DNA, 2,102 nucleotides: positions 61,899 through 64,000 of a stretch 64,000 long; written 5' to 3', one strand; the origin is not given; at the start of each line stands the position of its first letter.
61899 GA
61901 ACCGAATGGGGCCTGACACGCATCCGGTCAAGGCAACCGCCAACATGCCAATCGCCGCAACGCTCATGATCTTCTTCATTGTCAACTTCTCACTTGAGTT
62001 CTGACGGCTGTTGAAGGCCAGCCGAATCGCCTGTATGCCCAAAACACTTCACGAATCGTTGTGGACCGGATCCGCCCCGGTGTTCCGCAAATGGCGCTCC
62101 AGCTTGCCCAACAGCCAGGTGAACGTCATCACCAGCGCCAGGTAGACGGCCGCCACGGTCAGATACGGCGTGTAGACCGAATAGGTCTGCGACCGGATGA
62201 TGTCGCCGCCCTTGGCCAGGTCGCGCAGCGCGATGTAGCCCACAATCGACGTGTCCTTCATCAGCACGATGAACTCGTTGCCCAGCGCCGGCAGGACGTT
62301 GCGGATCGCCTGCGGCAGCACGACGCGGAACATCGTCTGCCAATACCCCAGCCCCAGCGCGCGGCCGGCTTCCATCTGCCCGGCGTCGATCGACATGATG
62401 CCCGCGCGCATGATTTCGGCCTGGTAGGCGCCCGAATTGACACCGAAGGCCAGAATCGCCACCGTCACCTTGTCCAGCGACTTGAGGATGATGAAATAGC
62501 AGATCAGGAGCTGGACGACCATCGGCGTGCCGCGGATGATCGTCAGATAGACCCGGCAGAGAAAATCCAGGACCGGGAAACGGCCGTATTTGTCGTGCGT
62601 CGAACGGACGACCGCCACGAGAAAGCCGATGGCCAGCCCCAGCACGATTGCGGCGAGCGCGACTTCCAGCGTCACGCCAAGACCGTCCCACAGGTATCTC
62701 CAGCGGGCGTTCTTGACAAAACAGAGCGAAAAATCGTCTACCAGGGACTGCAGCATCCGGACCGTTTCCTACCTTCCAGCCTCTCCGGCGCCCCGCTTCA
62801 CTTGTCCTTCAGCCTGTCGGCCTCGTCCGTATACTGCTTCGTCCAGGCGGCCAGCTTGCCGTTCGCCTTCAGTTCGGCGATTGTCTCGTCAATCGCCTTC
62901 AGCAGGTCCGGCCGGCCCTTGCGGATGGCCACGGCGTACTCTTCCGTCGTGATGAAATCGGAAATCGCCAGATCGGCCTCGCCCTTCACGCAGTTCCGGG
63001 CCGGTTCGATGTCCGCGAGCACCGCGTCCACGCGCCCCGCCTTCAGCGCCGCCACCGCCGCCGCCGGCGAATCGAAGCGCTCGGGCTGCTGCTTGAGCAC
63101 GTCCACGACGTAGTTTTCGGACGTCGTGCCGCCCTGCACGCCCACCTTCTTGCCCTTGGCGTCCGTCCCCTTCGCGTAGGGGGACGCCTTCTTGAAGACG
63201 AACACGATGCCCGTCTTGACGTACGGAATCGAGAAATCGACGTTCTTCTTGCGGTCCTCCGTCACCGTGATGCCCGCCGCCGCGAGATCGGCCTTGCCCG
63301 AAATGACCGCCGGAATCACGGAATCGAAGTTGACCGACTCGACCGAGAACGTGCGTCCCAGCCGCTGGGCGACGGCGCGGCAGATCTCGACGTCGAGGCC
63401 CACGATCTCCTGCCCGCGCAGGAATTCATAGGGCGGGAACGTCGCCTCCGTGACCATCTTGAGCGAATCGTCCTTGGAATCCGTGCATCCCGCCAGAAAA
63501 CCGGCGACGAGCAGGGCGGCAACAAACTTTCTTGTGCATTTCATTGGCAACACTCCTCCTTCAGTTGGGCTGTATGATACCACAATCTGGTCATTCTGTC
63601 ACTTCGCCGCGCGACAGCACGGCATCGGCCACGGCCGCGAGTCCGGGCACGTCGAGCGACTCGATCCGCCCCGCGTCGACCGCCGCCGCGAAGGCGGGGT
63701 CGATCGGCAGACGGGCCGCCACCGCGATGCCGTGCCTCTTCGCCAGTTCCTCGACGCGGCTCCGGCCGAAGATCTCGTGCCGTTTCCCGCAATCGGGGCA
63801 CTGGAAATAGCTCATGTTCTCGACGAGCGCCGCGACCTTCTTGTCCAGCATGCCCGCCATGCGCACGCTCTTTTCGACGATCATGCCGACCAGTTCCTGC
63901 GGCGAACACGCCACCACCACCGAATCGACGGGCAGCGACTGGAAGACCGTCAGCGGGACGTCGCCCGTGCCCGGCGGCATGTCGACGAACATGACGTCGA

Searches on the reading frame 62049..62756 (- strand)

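Call 79: search_protein_families(library=pfam, proteins=[window:62049-62756:-], max_evalue=0.0001)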
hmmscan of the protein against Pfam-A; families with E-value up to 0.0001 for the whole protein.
window:62049-62756:- (235 aa): 1 family
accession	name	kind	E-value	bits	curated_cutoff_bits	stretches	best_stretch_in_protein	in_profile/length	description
PF00528.27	BPD_transp_1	-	3.7e-24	85.9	26.4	1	40-224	1-183/184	Binding-protein-dependent transport system inner membrane component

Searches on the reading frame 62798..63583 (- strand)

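Call 79: search_protein_families(library=pfam, proteins=[window:62798-63583:-], max_evalue=0.0001)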
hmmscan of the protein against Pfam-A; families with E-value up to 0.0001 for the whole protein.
window:62798-63583:- (261 aa): 2 families
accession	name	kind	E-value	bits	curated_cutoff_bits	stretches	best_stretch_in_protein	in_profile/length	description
PF00497.25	SBP_bac_3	-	3.2e-36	124.4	26.4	1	41-252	1-130/132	Bacterial extracellular solute-binding proteins, family 3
PF10613.14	Lig_chan-Glu_bd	-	4.6e-11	43.3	30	1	73-133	55-114/115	Ligated ion channel L-glutamate- and glycine-binding site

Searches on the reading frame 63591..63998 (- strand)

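Call 79: search_protein_families(library=pfam, proteins=[window:63591-63998:-], max_evalue=0.0001)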
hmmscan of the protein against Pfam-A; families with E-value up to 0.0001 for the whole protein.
window:63591-63998:- (135 aa): 1 family
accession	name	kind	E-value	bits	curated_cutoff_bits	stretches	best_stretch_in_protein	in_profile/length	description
PF10609.15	ParA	-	2.5e-35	122.5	27.1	1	1-112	113-224/246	NUBPL iron-transfer P-loop NTPase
